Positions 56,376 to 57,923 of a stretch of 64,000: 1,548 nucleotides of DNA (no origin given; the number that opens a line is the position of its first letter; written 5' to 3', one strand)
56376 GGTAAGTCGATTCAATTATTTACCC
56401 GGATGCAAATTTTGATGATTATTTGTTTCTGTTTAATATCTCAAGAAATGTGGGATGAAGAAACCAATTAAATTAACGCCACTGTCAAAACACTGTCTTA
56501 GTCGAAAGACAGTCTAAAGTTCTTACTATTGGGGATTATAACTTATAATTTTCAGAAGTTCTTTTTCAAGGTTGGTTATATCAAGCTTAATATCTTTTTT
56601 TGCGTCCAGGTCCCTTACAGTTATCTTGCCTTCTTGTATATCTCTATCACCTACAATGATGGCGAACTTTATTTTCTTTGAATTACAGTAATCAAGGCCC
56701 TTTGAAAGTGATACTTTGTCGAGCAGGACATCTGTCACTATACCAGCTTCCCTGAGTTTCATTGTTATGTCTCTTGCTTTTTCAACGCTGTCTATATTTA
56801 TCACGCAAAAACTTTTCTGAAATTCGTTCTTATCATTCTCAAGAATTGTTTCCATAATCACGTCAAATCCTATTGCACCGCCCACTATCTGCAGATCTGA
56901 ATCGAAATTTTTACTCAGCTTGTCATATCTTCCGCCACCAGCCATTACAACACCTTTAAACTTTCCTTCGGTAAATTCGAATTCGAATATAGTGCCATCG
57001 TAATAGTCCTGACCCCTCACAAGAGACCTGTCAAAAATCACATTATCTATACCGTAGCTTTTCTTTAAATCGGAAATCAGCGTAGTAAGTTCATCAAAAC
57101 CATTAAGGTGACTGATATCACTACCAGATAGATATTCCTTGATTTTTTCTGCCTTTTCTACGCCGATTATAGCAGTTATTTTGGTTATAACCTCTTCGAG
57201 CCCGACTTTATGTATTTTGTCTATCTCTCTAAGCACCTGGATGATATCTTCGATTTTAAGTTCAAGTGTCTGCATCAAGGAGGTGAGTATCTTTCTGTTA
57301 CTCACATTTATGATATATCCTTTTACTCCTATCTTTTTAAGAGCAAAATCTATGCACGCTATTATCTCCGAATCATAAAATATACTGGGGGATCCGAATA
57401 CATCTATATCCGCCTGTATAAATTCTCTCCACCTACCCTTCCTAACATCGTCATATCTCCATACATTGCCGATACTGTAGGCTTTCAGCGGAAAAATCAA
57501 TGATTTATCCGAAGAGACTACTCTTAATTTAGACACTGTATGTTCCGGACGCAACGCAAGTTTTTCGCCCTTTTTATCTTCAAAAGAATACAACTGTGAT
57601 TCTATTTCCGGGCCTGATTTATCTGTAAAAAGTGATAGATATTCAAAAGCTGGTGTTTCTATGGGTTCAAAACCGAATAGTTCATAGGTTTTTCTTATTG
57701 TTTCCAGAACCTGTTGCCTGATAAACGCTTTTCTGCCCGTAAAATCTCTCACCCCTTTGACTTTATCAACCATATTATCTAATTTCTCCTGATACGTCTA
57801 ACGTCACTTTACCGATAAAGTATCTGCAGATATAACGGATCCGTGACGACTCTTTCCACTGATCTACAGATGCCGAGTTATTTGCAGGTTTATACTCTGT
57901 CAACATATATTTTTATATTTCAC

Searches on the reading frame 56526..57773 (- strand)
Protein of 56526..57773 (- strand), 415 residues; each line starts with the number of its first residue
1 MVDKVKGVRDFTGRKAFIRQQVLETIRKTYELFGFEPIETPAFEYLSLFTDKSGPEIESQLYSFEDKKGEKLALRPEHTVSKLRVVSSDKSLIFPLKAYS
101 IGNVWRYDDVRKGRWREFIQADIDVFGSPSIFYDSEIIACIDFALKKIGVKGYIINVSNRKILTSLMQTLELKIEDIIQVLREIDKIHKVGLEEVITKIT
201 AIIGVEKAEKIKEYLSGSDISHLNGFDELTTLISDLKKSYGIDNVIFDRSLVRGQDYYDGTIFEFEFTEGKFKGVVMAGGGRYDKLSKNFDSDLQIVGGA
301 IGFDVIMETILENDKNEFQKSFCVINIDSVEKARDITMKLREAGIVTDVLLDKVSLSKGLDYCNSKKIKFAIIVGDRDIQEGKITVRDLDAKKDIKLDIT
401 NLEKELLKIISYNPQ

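Call 3: search_protein_families(library=pfam, proteins=[window:56526-57773:-], max_evalue=0.01)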
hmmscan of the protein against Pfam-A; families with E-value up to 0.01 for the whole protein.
window:56526-57773:- (415 aa): 5 families
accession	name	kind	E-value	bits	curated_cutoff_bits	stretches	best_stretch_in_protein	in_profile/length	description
PF13393.11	tRNA-synt_His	-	7.9e-36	124.3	25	1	7-303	1-305/308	Histidyl-tRNA synthetase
PF03129.25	HGTP_anticodon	-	6.7e-14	52.3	21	1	326-408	8-93/94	Anticodon binding domain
PF00587.30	tRNA-synt_2b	-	2.2e-09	38.1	29.3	1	62-174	1-120/179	tRNA synthetase class II core domain (G, H, P, S and T)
PF01409.25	tRNA-synt_2d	-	9e-05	22.5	19.8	1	19-126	19-133/246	tRNA synthetases class II core domain (F)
PF00152.25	tRNA-synt_2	-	0.0053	16.3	25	0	17-144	23-136/308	tRNA synthetases class II (D, K and N)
